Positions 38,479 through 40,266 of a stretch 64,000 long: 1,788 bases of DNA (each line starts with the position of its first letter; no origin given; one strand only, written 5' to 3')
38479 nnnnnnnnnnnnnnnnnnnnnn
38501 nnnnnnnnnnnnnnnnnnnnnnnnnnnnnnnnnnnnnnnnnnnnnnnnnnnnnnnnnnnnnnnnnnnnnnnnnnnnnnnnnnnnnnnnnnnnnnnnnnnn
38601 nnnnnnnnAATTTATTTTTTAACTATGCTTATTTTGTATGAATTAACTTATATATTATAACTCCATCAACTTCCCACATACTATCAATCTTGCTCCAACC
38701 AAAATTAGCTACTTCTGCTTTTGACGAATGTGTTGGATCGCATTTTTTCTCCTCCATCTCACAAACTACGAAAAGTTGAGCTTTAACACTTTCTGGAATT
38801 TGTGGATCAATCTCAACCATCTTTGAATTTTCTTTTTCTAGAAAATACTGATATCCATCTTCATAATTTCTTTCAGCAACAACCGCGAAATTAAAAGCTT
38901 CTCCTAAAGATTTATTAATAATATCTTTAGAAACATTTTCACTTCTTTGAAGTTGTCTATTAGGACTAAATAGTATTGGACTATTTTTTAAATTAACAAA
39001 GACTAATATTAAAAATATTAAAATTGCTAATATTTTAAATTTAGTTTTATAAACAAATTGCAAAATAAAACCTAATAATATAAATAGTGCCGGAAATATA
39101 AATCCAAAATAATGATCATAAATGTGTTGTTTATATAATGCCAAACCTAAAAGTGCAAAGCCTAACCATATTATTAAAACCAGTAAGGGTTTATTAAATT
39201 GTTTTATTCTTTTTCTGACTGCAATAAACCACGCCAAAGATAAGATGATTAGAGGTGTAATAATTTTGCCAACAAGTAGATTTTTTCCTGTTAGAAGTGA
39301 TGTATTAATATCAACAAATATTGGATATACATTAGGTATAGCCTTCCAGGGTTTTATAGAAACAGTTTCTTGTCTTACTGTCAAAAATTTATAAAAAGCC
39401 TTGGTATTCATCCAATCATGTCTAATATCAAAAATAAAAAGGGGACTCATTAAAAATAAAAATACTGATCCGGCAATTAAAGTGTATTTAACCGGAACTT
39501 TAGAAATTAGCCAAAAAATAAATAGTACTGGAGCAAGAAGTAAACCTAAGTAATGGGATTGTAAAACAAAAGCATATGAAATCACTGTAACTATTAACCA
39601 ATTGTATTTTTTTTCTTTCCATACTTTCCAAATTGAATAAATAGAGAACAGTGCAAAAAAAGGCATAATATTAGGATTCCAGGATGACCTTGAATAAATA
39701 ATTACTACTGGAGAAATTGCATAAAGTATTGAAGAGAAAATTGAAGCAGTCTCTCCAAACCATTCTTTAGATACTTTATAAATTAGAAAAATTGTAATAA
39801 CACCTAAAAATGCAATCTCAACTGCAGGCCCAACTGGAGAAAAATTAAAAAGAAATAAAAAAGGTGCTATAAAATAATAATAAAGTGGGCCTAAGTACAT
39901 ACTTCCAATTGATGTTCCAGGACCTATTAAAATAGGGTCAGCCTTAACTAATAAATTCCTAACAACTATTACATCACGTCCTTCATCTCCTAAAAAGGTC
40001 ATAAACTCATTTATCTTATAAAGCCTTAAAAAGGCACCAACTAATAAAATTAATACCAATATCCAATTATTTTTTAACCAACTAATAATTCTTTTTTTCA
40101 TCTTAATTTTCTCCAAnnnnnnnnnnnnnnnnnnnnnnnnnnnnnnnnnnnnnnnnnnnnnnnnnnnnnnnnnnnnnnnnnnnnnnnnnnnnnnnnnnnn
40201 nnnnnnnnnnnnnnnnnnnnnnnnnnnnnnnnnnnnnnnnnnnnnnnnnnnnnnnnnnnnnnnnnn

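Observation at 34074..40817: Two repeated GT2 (polyprenyl-P-sugar synthase) + GT-C modules, the ArnC/ArnT or DPM1/PMT donor-transferase logic in duplicate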

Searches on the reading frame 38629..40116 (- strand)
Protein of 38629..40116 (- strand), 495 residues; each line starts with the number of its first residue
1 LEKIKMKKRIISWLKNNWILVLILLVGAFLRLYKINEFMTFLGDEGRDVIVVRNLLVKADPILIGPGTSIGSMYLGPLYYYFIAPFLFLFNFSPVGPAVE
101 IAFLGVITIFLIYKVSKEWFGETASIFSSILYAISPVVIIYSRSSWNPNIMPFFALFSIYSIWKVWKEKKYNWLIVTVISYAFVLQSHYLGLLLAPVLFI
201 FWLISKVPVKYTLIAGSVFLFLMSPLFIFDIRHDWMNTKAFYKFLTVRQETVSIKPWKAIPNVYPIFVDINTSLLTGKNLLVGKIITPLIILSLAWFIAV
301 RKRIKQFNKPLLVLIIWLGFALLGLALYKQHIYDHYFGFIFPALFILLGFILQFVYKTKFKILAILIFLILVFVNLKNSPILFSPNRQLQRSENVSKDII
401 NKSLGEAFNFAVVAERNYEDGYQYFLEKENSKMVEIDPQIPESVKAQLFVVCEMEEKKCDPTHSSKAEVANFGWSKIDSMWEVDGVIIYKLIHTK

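Call 4: search_protein_families(library=pfam, proteins=[window:38629-40116:-], max_evalue=0.01)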
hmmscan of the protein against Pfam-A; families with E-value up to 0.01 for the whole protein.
window:38629-40116:- (495 aa): 1 family
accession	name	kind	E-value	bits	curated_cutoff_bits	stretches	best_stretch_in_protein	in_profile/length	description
PF13231.12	PMT_2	-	4.1e-12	47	26.1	1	77-228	4-159/160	Dolichyl-phosphate-mannose-protein mannosyltransferase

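Call 5: search_protein_families(library=ncbifam, proteins=[window:38629-40116:-], max_evalue=0.01)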
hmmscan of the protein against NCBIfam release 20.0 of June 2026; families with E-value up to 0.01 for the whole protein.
window:38629-40116:- (495 aa): 1 family
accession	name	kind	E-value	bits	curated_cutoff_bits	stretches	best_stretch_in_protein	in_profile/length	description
TIGR03663.1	TIGR03663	subfamily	5.3e-06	25.7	126.25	1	20-207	4-183/435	flippase activity-associated protein Agl23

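Call 15: find_encoding_contigs(protein=window:38629-40116:-, flank=10000, max_places=6)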
Protein window:38629-40116:- (495 aa): no gene with exactly this product is on record in the collection.

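Call 16: find_encoding_contigs(protein=window:38629-40101:-, flank=10000, max_places=6)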
Protein window:38629-40101:- (490 aa): 24 contigs read that carry it; 3 places shown.
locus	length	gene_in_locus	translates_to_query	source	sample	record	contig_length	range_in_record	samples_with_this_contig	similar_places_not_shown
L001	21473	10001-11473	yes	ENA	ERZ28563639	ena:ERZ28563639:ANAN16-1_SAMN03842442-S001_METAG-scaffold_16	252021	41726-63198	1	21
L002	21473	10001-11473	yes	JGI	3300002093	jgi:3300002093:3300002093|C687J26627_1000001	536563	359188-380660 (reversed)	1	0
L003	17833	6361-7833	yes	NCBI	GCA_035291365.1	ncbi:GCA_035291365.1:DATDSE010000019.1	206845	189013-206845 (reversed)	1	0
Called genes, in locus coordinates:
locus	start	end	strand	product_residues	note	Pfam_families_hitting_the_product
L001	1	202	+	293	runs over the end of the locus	PF00483:NTP_transferase, PF12804:NTP_transf_3 (weak)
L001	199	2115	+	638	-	PF01073:3Beta_HSD, PF01370:Epimerase, PF02719:Polysacc_synt_2, PF04321:RmlD_sub_bind, PF07993:NAD_binding_4, PF13460:NAD_binding_10 (weak), PF16363:GDP_Man_Dehyd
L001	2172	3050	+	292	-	-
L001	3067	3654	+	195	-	PF19480:DUF6016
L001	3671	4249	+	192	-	PF00908:dTDP_sugar_isom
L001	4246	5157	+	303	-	PF01370:Epimerase, PF04321:RmlD_sub_bind, PF07993:NAD_binding_4 (faint)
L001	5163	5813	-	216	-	PF01746:tRNA_m1G_MT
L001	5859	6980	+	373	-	PF00535:Glycos_transf_2, PF04138:GtrA_DPMS_TM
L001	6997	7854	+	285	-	-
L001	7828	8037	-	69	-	PF12172:zf-ChsH2 (weak)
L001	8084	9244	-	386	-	-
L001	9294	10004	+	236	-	PF00535:Glycos_transf_2, PF10111:Glyco_tranf_2_2 (weak)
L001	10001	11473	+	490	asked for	PF13231:PMT_2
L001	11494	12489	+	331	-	PF01368:DHH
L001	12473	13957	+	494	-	PF13231:PMT_2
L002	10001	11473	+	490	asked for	PF13231:PMT_2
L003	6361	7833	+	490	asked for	PF13231:PMT_2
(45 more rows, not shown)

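Call 18: find_homologous_proteins(query=window:38629-40101:-, max_evalue=0.00001)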
Query window:38629-40101:- (490 aa): 2721 proteins with E <= 0.00001 among 8000 candidates; the best 120 are listed.
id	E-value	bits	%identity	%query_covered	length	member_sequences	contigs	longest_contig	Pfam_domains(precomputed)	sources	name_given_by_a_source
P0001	0.0e+0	1039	95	100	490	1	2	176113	PF02366.25,PF13231.13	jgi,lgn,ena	jgi:4-amino-4-deoxy-L-arabinose transferase-like glycosyltransferase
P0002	4.2e-280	948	100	89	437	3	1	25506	PF13231.13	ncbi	ncbi:MAG: PMT family glycosyltransferase, 4-amino-4-deoxy-L-arabinose transferase, partial [Candidat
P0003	4.0e-277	938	85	100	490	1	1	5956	PF13231.13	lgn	-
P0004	2.0e-238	810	74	99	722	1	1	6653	PF10111.15,PF02366.25,PF00535.33,PF13231.13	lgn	-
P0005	3.4e-214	730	65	99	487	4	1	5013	PF13231.13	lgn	-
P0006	3.8e-214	730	66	99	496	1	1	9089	PF02366.25,PF13231.13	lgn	-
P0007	3.3e-212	724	65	99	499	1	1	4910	PF13231.13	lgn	-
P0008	4.8e-212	723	61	100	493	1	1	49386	PF13231.13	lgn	-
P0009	5.2e-210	717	65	100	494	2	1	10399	PF02366.25,PF13231.13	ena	-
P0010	6.7e-210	716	63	99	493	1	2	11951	PF02366.25,PF13231.13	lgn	-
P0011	1.4e-209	715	63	99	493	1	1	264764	PF02366.25,PF13231.13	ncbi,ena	-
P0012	8.0e-208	709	63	100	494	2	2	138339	PF13231.13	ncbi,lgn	-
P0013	2.2e-207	708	63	100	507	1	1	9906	PF13231.13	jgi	-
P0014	4.7e-207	707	63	99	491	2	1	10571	PF13231.13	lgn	-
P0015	5.4e-207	707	64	99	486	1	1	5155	PF02366.25,PF13231.13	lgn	-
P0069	7.8e-187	640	61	97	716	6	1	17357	PF13641.13,PF02366.25,PF00535.33,PF13231.13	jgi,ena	-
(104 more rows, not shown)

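Call 21: find_related_loci(query=A1, collection=genome_contigs, flank=10000)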
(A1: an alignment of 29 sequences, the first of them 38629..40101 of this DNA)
Query A1 (490 aa) in genome_contigs; peptide patterns used: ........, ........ (x = any residue, [..] = any of these).
599 stretches matched a pattern (row limit reached: there are more); 522 encode a relative of the query (tblastn E <= 1e-3); the best 80 are kept; 80 distinct loci.
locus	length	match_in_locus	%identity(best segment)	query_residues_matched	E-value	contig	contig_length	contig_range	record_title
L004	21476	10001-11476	63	2-490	0e+0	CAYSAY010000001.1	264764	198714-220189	MAG TPA_asm: uncultured Gammaproteobacteria bacterium isolate ERP113451_co1_283 genome assembly, contig: NODE_7_length_2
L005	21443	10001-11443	62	2-490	0e+0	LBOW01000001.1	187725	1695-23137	MAG: Candidatus Woesebacteria bacterium GW2011_GWB1_33_22 UR35_C0001, whole genome shotgun sequence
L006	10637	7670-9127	63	2-489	0e+0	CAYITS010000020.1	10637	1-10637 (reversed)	MAG TPA_asm: uncultured Gammaproteobacteria bacterium isolate ERP119705_co3_637 genome assembly, contig: NODE_7603_lengt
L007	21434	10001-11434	63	4-490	0e+0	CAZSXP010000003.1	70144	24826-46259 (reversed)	MAG TPA_asm: uncultured Gammaproteobacteria bacterium isolate SRP062349_co2_93 genome assembly, contig: NODE_246_length_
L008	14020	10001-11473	60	1-490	0e+0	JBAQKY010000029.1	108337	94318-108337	MAG: Microgenomates group bacterium isolate MFD12071_ilm_asm_bin3 k127_18323, whole genome shotgun sequence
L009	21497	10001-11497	58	1-490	0e+0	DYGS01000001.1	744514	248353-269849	MAG TPA_asm: Candidatus Microgenomatus sp. isolate BE2012_5_35_30 Afr_mines_BE2012_3_length_744514_cov_13_281153, whole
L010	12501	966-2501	56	1-490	0e+0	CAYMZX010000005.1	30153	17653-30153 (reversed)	MAG TPA_asm: uncultured Gammaproteobacteria bacterium isolate SRP231805_co4_134 genome assembly, contig: k141_52608, who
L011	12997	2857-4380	56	4-490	0e+0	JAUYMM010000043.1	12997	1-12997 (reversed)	MAG: Candidatus Woesebacteria bacterium isolate C24_metabat.bin.86_sub C24_k141_179598, whole genome shotgun sequence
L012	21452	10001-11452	58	2-490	0e+0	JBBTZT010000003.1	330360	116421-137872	MAG: Patescibacteria group bacterium isolate H41-bin064_1 H41_bin064_1_000000000003, whole genome shotgun sequence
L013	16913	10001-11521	57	4-490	2e-180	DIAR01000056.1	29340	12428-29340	MAG TPA_asm: Candidatus Woesebacteria bacterium UBA5073 UBA5073_contig_133145, whole genome shotgun sequence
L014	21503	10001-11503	56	5-490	8e-176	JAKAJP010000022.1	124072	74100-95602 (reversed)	MAG: bacterium isolate WY4.bin110 NODE_142_length_124072_cov_1.955061, whole genome shotgun sequence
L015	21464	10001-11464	55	15-489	3e-174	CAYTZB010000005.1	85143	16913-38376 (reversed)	MAG TPA_asm: uncultured Gammaproteobacteria bacterium isolate binchicken_co134_900 genome assembly, contig: NODE_664_len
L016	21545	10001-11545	54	4-490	6e-180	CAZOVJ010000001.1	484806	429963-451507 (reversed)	MAG TPA_asm: uncultured Gammaproteobacteria bacterium isolate SRP068000_co4_46 genome assembly, contig: NODE_3_length_48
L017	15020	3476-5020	54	8-490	4e-174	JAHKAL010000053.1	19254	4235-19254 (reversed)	MAG: Patescibacteria group bacterium isolate Undefined_mixed_planktonic.mb.4 Undefined_mixed_pla.mb.4_k141_1011126, whol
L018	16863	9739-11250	55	4-489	1e-173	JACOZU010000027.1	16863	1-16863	MAG: Candidatus Woesebacteria bacterium isolate NC_groundwater_213_Ag_S-0.1um_45_9 S4_GD2017_2_S1_scaffold_3303, whole g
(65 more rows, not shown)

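Call 32: search_solved_structures(query=A1, max_evalue=0.01)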
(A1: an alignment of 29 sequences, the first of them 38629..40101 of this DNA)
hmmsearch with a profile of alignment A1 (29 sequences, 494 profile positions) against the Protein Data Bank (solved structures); distinct sequences matched with E-value up to 0.01: 0.

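Call 33: predict_structure(alignment_id=A1)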
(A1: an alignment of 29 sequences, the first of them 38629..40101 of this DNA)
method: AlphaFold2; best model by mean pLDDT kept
length: 490 residues; sequences in the alignment: 29
mean_pLDDT: 86.2   pTM: 0.87
mean pLDDT of the five models: 86.2, 85.0, 83.4, 81.8, 81.6
residues with pLDDT >= 90: 261; 70-90: 173; 50-70: 43; < 50: 13
segments of 3 or more residues with pLDDT < 50: 59-66, 244-248
pLDDT, mean of each block of 10 residues (from residue 1): 89 95 92 79 84 68 50 85 90 91 97 96 96 76 83 97 97 95 85 96 97 93 81 73 52 79 93 93 94 79 83 91 74 89 95 95 96 87 91 94 88 85 90 81 90 78 63 92 88
secondary structure, 60 per line:
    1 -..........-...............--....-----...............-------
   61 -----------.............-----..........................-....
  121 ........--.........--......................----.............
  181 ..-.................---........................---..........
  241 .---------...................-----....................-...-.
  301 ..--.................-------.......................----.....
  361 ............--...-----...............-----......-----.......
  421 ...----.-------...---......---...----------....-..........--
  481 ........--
elements in order: H2-11 H13-27 H30-33 H39-53 H72-84 H90-115 H117-128 H131-139 H142-163 H168-182 H184-200 H204-227 H231-241 H251-269 H275-294 H305-321 H329-351 H356-372 H383-397 E403-408 H414-423 E442-447 H464-467 E469-478 E481-488

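Call 36: fold_search(model_id=the predicted structure, library=pdb)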
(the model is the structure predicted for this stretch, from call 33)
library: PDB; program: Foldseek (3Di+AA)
matches with E <= 10: 295; with E <= 0.001: 24
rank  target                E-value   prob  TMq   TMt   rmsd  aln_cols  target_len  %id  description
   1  5ezm                  1.7e-07  1.00  0.61  0.56   9.0       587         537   13  Crystal Structure of ArnT from Cupriavidus metallidurans in the apo state (released 2016-02-17)
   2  5f15                  2.0e-07  1.00  0.63  0.58   8.8       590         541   12  Crystal Structure of ArnT from Cupriavidus metallidurans bound to Undecaprenyl phosphate (released 2016-02-17)
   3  7e9s_A                7.0e-07  1.00  0.53  0.33  13.3       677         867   14  Archaeal oligosaccharyltransferase AglB from Archaeoglobus fulgidus in complex with an inhibitory peptide and a dolich (released 2021-09-08)
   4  3wak                  1.0e-06  1.00  0.52  0.32   9.9       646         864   13  Crystal structure of the Archaeoglobus fulgidus oligosaccharyltransferase (O29867_ARCFU) in the apo form (released 2013-10-30)
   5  3waj                  1.1e-06  1.00  0.54  0.36  13.0       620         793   14  Crystal structure of the Archaeoglobus fulgidus oligosaccharyltransferase (O29867_ARCFU) complex with Zn and sulfate (released 2013-10-30)
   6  9s6t_A                1.3e-06  1.00  0.59  0.60   7.8       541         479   14  Ternary cryo-EM structure of chicken ALG12 with Dol25-PP-GlcNAc2Man7, Dol25-P-Man, and Fab (released 2026-03-18)
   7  9n9j_I                2.7e-06  1.00  0.50  0.37  12.8       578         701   13  Structure of a GRP94 folding intermediate engaged with a CCDC134- and FKBP11-bound secretory translocon (released 2025-11-19)
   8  5gmy_A                5.5e-06  1.00  0.51  0.32  12.7       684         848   13  Crystal structure of the Archaeoglobus fulgidus oligosaccharyltransferase (O29867_ARCFU) tethered with an acceptor pep (released 2017-02-01)
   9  8b6l_I                6.2e-06  1.00  0.53  0.40  14.6       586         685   13  Subtomogram average of the human Sec61-TRAP-OSTA-translocon (released 2022-12-07)
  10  8pn9_A                8.7e-06  1.00  0.53  0.41  13.1       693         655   14  Structure of human oligosaccharyltransferase OST-A complex bound to NGI-1 (released 2024-05-08)
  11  6gxc_A                1.7e-05  1.00  0.52  0.39   8.3       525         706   14  Bacterial oligosaccharyltransferase PglB in complex with an inhibitory peptide and a reactive lipid-linked oligosaccha (released 2018-11-14)
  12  3rce_A                1.7e-05  1.00  0.50  0.37   8.9       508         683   14  Bacterial oligosaccharyltransferase PglB (released 2011-06-15)
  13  6s7t_A                2.5e-05  1.00  0.53  0.39  10.7       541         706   14  Cryo-EM structure of human oligosaccharyltransferase complex OST-B (released 2019-12-18)
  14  5ogl_A                3.0e-05  1.00  0.52  0.38   8.5       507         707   15  Structure of bacterial oligosaccharyltransferase PglB in complex with an acceptor peptide and an lipid-linked oligosac (released 2017-10-25)
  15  6ftg_5                4.1e-05  1.00  0.56  0.44  12.5       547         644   13  Subtomogram average of OST-containing ribosome-translocon complexes from canine rough microsomal membranes (released 2018-03-21)
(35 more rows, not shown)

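Call 55: predict_structure(alignment_id=A2)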
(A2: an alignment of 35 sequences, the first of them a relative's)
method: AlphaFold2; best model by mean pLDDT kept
length: 722 residues; sequences in the alignment: 35
mean_pLDDT: 87.3   pTM: 0.87
mean pLDDT of the five models: 87.3, 82.3, 81.9, 81.0, 77.4
residues with pLDDT >= 90: 408; 70-90: 249; 50-70: 50; < 50: 15
segments of 3 or more residues with pLDDT < 50: 279-285, 676-683
pLDDT, mean of each block of 10 residues (from residue 1): 93 82 95 96 87 95 92 88 96 85 95 95 82 88 87 86 95 84 93 93 75 81 91 95 93 82 87 69 55 87 93 92 96 96 97 72 86 96 70 94 90 93 95 97 89 85 74 73 94 93 96 91 70 95 88 84 96 94 97 91 86 95 94 78 93 85 89 60 63 61 90 90 76
secondary structure, 60 per line:
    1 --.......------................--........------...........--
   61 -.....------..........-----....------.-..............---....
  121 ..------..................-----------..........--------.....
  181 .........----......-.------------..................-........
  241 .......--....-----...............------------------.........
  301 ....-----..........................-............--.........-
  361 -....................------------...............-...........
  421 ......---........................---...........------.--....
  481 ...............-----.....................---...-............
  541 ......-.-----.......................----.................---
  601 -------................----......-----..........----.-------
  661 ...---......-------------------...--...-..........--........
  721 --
elements in order (helices of 4 or more, strands of 3 or more residues): E3-9 H16-31 E34-41 H48-58 E62-66 H73-82 E88-91 H100-113 E117-122 H129-146 E158-161 H162-167 H176-189 E194-199 H214-231 H233-247 H250-253 H259-273 H292-304 H310-335 H337-348 H351-359 H362-381 H394-408 H410-426 H430-453 H457-467 H477-495 H501-521 H529-546 H554-576 H581-597 H608-623 E628-633 H639-648 E667-672 E701-710 E713-720
